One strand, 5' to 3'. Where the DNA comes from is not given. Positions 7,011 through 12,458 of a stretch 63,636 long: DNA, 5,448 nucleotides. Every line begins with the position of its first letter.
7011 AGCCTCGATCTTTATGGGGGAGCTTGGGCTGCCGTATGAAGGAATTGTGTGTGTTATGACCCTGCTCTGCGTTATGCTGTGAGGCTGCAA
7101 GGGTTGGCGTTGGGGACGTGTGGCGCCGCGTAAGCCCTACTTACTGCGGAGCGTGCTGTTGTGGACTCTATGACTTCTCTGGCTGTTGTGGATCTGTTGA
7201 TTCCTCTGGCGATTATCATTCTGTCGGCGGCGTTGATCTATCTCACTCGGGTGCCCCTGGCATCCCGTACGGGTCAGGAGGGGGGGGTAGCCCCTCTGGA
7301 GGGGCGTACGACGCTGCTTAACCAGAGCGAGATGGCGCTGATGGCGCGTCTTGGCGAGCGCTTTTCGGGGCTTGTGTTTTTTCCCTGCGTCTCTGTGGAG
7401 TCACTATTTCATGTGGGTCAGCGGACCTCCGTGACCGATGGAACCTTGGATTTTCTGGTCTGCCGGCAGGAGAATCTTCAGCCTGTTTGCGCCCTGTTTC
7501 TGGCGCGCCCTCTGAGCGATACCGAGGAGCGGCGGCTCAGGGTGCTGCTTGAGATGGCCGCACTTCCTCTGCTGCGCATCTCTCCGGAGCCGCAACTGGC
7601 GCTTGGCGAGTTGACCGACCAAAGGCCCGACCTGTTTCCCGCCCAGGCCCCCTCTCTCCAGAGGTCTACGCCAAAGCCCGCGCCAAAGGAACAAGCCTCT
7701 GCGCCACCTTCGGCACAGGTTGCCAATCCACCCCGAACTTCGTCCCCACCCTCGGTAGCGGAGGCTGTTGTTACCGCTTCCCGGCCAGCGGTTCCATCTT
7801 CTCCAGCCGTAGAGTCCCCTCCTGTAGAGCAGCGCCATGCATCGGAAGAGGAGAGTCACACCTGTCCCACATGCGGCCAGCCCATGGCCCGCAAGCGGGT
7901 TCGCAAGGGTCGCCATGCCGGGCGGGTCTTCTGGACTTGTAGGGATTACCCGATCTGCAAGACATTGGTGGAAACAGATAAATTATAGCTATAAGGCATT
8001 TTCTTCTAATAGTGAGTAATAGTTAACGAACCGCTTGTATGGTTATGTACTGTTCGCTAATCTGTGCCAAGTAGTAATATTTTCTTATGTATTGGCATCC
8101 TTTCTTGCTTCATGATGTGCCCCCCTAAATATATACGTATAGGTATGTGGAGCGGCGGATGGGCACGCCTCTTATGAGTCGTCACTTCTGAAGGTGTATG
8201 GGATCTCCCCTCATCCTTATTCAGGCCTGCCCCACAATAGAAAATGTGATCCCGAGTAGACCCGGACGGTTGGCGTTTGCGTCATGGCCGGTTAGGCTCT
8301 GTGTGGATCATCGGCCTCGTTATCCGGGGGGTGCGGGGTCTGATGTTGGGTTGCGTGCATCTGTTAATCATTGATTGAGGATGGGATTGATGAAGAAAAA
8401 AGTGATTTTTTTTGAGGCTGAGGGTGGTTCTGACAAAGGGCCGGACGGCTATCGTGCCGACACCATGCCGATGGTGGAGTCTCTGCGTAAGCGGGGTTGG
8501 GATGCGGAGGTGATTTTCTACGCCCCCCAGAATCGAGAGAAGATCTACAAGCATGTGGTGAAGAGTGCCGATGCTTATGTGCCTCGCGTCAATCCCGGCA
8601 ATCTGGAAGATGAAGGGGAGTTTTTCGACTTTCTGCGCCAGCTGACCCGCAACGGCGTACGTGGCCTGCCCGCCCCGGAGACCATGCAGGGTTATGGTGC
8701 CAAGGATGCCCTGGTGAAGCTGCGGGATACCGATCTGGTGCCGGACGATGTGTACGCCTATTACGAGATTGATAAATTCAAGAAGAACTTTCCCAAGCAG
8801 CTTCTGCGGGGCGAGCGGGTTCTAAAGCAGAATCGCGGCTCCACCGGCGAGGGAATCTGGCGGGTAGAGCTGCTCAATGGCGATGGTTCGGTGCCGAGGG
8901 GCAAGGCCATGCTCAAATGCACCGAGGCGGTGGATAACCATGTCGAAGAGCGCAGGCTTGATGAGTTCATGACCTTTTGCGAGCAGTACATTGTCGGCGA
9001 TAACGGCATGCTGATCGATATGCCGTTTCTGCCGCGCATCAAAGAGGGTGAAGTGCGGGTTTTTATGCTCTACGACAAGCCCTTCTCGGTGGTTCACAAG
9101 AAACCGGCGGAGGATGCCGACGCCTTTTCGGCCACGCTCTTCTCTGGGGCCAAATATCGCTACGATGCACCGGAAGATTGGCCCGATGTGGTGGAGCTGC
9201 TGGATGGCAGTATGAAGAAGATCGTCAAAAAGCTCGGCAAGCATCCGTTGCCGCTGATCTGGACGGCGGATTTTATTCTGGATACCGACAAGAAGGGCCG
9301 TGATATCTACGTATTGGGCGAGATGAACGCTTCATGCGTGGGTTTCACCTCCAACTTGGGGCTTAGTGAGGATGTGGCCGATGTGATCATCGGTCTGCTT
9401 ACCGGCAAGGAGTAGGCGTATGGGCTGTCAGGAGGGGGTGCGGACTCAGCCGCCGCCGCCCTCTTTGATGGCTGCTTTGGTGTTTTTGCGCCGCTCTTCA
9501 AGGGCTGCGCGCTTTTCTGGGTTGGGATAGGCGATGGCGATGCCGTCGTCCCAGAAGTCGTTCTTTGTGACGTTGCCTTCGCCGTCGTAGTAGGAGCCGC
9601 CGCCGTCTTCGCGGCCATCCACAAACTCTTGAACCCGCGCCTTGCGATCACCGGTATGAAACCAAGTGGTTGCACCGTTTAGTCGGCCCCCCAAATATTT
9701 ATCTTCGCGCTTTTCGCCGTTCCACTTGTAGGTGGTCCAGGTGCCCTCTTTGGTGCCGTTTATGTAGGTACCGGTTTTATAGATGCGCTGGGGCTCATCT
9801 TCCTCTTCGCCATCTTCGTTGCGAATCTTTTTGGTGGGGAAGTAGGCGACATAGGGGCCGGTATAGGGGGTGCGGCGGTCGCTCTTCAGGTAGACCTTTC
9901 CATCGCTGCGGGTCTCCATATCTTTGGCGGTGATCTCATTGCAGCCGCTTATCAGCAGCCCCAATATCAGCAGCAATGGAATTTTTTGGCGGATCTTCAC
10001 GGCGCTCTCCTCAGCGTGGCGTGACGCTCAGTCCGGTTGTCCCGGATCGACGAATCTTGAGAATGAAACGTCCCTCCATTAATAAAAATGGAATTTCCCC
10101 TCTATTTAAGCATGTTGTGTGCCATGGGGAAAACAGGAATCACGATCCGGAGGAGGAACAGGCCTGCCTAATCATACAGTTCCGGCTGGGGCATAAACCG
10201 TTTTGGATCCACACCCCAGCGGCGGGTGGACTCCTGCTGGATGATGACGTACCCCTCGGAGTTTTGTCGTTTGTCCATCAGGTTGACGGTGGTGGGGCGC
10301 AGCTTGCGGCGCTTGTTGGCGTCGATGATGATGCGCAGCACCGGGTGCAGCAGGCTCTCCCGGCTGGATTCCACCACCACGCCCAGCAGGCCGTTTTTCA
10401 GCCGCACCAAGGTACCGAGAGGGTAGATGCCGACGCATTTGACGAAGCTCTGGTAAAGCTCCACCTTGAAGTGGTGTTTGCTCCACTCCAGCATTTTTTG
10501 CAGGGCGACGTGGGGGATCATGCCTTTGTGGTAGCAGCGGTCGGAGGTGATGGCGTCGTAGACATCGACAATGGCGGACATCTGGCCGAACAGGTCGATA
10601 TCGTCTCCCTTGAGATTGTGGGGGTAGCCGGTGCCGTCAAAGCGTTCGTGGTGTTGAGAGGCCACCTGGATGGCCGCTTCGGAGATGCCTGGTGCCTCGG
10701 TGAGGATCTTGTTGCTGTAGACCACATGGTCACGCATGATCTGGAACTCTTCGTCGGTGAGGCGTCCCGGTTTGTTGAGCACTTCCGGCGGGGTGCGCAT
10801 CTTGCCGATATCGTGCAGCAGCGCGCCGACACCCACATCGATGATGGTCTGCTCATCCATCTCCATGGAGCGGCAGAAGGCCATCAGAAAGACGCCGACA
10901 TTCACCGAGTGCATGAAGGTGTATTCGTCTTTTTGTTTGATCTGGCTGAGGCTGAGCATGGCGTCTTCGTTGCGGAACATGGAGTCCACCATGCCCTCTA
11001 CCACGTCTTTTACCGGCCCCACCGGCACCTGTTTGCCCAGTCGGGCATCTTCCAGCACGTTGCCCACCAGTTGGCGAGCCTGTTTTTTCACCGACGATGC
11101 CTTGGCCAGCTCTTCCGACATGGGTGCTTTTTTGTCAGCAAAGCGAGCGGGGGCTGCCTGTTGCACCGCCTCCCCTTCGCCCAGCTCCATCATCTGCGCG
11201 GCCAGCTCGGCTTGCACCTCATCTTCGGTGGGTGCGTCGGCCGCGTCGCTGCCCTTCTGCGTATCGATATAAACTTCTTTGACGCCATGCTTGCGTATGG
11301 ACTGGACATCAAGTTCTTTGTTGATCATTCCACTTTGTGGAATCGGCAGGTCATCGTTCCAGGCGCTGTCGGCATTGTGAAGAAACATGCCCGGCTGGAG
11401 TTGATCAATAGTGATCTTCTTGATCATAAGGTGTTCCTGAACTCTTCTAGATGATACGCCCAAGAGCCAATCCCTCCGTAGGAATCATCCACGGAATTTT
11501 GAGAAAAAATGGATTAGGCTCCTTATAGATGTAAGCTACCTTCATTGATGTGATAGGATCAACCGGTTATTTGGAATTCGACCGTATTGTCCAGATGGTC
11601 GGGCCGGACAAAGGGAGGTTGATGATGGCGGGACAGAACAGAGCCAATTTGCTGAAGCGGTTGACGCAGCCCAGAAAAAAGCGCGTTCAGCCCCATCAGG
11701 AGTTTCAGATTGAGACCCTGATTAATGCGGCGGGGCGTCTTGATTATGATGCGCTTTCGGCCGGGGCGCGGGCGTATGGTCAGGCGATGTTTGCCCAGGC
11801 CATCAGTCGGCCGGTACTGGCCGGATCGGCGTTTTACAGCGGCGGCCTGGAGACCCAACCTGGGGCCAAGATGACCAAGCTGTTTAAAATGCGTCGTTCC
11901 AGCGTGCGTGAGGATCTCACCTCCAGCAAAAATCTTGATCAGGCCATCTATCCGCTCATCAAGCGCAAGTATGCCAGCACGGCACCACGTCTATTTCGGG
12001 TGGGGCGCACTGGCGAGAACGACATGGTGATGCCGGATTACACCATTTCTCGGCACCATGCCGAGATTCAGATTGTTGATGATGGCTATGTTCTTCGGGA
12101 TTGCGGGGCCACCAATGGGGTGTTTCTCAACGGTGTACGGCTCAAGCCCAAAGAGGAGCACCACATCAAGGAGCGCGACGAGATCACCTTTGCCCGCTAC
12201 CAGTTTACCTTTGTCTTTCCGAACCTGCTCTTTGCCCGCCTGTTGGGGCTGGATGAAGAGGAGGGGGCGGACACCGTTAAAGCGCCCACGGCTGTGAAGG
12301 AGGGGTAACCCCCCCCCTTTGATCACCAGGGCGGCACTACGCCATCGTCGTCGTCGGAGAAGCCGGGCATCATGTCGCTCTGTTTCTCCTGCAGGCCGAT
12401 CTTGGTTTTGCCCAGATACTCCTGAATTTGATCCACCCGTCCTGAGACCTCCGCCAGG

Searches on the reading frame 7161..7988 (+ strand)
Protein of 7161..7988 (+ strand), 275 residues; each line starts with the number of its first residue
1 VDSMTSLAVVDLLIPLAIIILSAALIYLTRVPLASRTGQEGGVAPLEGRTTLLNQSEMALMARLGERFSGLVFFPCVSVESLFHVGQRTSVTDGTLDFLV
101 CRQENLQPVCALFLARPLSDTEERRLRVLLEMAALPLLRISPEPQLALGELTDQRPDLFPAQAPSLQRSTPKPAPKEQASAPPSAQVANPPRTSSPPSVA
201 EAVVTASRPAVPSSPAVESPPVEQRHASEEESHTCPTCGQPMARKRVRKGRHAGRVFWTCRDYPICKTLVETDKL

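Call 54: search_protein_families(library=pfam, proteins=[window:7161-7988:+], max_evalue=0.00001)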
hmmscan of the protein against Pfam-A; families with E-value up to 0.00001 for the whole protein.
window:7161-7988:+ (275 aa): 1 family
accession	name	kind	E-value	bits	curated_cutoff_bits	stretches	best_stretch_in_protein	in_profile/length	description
PF01396.24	Zn_ribbon_Top1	-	7.4e-07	29.3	32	1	234-272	3-36/39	Topoisomerase DNA binding C4 zinc finger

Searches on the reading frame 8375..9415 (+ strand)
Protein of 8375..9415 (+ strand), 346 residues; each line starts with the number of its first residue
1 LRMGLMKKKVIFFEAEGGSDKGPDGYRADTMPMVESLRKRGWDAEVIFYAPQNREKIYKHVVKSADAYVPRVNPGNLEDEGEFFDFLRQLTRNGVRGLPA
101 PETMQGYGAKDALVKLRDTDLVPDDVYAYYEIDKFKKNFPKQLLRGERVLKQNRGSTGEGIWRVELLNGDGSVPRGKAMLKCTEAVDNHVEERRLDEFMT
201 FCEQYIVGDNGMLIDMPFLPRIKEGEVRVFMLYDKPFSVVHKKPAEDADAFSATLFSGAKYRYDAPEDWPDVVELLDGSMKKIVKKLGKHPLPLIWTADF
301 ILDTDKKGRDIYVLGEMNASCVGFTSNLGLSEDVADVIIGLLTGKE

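Call 54: search_protein_families(library=pfam, proteins=[window:8375-9415:+], max_evalue=0.00001)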
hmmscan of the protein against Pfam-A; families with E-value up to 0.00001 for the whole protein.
window:8375-9415:+ (346 aa): 1 family
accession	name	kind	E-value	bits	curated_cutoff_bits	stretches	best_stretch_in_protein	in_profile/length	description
PF20668.2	DUF6815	-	1e-34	120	28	1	224-323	1-105/105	Domain of unknown function (DUF6815)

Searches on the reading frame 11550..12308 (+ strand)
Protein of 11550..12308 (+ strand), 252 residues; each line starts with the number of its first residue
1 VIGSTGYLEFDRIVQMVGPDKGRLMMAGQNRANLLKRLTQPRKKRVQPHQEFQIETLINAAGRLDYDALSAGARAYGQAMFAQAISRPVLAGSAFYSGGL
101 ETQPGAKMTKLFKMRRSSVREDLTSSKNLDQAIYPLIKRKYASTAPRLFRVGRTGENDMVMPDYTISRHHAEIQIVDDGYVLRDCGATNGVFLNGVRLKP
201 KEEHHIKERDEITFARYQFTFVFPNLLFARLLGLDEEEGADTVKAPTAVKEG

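Call 54: search_protein_families(library=pfam, proteins=[window:11550-12308:+], max_evalue=0.00001)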
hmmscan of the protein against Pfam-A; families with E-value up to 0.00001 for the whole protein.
window:11550-12308:+ (252 aa): 2 families
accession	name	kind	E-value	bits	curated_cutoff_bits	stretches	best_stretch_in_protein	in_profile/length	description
PF00498.31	FHA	-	2.8e-18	66.6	20.7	1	150-214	2-66/67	FHA domain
PF16697.10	Yop-YscD_cpl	-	1.2e-10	41.9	33.2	1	149-221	19-90/94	Inner membrane component of T3SS, cytoplasmic domain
